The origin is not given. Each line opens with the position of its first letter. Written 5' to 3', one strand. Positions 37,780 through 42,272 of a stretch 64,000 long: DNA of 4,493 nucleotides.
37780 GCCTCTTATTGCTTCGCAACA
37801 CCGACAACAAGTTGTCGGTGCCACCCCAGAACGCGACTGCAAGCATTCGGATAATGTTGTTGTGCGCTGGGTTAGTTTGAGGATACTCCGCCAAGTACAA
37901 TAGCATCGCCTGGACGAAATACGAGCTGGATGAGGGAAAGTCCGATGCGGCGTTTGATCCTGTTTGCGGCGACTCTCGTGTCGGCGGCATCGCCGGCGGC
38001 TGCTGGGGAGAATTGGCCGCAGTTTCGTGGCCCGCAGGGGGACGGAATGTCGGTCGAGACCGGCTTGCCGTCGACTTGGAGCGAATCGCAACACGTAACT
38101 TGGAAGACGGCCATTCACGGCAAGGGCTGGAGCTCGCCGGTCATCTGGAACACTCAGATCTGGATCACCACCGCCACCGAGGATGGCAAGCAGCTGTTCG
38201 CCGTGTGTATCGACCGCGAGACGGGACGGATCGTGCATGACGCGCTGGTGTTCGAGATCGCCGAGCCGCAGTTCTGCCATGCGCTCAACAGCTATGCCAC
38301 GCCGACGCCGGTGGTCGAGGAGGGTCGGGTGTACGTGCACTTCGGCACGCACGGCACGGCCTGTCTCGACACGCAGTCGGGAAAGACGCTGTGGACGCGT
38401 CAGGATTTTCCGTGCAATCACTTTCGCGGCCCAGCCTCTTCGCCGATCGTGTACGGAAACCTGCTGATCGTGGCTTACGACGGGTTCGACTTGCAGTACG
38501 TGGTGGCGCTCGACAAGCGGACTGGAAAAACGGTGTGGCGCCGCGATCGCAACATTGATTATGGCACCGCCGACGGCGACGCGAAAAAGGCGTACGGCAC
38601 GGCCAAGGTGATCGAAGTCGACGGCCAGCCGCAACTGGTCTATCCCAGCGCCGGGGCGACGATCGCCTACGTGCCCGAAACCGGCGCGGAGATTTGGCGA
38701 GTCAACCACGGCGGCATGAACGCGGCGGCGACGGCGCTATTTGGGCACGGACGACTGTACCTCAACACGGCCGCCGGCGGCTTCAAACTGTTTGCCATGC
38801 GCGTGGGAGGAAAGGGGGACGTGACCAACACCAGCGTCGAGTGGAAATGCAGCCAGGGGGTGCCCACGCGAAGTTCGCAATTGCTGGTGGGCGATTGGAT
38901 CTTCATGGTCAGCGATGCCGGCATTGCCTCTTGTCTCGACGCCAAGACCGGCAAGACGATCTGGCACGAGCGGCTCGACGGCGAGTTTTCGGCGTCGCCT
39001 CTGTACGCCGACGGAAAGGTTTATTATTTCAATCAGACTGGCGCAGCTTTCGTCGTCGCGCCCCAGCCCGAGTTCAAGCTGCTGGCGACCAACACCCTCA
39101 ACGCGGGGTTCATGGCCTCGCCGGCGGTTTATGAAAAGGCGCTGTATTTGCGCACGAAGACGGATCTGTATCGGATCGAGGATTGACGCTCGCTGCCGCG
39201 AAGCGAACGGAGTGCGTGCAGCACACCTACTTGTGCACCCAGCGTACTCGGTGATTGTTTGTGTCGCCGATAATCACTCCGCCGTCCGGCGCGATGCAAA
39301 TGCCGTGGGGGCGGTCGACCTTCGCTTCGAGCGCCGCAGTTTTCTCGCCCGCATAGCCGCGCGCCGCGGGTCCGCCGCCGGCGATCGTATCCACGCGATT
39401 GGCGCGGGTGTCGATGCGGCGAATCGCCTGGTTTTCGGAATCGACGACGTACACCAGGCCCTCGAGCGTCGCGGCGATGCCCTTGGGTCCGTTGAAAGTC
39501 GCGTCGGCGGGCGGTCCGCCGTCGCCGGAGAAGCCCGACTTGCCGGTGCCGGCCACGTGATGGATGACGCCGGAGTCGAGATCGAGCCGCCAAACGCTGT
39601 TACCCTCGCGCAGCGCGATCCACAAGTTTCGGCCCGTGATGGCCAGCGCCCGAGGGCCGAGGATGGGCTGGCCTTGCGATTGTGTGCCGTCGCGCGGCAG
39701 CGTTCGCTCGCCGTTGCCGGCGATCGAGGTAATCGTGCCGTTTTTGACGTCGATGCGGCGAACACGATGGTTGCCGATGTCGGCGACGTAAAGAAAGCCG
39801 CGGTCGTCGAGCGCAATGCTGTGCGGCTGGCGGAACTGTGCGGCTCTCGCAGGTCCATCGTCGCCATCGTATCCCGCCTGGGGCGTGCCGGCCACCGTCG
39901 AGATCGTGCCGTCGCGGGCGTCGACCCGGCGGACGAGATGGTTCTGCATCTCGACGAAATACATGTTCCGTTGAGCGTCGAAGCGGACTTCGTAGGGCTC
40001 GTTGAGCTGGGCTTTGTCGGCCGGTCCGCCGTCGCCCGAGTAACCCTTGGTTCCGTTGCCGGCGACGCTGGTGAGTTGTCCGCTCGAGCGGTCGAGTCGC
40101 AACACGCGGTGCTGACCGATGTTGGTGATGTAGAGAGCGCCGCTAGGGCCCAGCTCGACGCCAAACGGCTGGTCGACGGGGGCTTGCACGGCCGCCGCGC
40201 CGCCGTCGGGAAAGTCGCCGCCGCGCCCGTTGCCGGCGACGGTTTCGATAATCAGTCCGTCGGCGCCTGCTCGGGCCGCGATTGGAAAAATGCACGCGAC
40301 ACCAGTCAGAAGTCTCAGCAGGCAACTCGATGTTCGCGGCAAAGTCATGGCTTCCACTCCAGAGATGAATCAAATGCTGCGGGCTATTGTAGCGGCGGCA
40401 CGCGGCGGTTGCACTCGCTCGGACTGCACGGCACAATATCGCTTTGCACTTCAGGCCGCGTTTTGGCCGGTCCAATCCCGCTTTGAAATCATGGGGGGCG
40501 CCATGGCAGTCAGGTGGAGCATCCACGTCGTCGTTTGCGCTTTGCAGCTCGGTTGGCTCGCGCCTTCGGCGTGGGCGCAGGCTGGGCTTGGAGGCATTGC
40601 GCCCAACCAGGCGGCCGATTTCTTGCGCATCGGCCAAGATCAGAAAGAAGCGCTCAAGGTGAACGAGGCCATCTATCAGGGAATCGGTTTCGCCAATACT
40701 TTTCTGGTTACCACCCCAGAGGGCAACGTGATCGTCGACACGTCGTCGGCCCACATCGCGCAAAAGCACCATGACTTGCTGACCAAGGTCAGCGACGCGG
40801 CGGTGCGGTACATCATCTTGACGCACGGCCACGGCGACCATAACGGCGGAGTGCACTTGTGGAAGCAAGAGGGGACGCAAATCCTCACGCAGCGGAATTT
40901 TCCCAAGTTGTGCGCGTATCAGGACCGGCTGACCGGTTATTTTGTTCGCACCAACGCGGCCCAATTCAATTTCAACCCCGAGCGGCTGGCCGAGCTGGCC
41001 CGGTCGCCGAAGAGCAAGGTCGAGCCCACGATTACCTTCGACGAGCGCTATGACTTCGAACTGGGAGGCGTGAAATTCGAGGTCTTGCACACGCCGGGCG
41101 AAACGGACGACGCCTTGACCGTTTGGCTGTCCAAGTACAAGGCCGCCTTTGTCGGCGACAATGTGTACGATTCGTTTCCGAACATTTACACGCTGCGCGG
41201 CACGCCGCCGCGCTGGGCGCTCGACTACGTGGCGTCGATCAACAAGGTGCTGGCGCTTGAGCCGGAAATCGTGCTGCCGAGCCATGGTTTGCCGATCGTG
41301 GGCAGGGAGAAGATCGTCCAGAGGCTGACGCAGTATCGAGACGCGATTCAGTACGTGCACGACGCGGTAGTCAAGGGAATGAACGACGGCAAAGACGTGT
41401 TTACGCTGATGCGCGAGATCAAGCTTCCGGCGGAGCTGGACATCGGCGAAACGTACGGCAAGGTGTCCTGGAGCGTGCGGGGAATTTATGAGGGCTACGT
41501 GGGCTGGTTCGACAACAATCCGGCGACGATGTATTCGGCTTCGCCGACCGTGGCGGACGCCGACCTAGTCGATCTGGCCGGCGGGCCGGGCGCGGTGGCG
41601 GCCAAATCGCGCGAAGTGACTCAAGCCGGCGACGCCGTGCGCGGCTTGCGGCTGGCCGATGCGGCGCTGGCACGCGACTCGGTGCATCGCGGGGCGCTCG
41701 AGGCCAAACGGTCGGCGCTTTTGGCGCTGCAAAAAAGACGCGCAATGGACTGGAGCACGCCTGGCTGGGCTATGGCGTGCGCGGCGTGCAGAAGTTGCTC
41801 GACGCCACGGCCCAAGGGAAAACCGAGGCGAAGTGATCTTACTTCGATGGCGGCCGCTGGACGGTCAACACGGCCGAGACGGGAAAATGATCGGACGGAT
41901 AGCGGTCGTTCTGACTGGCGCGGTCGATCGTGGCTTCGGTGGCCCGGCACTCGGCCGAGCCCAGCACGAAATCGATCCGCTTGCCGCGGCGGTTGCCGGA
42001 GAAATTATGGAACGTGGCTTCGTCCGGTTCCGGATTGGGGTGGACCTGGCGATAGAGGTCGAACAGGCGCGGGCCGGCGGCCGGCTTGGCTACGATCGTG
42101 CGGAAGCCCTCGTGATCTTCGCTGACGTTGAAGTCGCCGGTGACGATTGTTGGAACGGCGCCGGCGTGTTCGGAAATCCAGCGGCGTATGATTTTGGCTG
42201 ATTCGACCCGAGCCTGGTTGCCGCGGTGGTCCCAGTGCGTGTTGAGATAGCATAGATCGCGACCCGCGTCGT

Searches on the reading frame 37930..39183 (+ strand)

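Call 33: search_protein_families(library=pfam, proteins=[window:37930-39183:+], max_evalue=0.001)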
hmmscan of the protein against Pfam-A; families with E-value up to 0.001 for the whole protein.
window:37930-39183:+ (418 aa): 3 families
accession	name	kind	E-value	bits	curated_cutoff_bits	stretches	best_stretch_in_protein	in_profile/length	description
PF13360.13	PQQ_2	-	2.6e-25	89.9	27.6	2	320-366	32-78/233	Outer membrane protein assembly factor BamB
PF13570.13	Beta-prop_ACSF4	-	1.8e-13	51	133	1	297-406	77-189/329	Beta-alanine-activating enzyme, beta-propeller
PF01011.28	PQQ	-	2.1e-09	37.1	26.7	0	170-213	51-91/595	Glucose/ethanol/alcohol dehydrogenase, beta-propeller domain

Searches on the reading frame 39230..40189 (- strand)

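Call 33: search_protein_families(library=pfam, proteins=[window:39230-40189:-], max_evalue=0.001)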
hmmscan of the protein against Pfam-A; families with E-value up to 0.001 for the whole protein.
window:39230-40189:- (320 aa): 5 families
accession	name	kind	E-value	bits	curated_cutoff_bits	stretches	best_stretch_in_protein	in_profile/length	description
PF01436.27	NHL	-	3.8e-25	87.1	20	2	293-317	3-27/28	NHL repeat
PF25021.1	TEN_NHL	-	3.3e-24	86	27.1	2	221-262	130-169/357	Teneurin NHL domain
PF24684.1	Vgb_lyase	-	7e-10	38.6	50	0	6-40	97-130/290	Virginiamycin B lyase family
PF08450.18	SGL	-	3.3e-07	30.6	26.3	0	73-154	145-217/246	SMP-30/Gluconolactonase/LRE-like region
PF21959.2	DUF6923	-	4.3e-05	23.9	27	0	83-215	61-170/234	Repeat of unknown function (DUF6923)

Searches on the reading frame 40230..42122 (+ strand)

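Call 33: search_protein_families(library=pfam, proteins=[window:40230-42122:+], max_evalue=0.001)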
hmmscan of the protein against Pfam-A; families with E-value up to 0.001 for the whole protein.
window:40230-42122:+ (631 aa): 2 families
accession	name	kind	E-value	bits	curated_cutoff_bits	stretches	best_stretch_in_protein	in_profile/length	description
PF14863.12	Alkyl_sulf_dimr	-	1.5e-18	68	26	1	396-501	8-117/139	Alkyl sulfatase dimerisation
PF00753.33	Lactamase_B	-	2.7e-17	63.8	22.7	1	153-352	4-196/196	Metallo-beta-lactamase superfamily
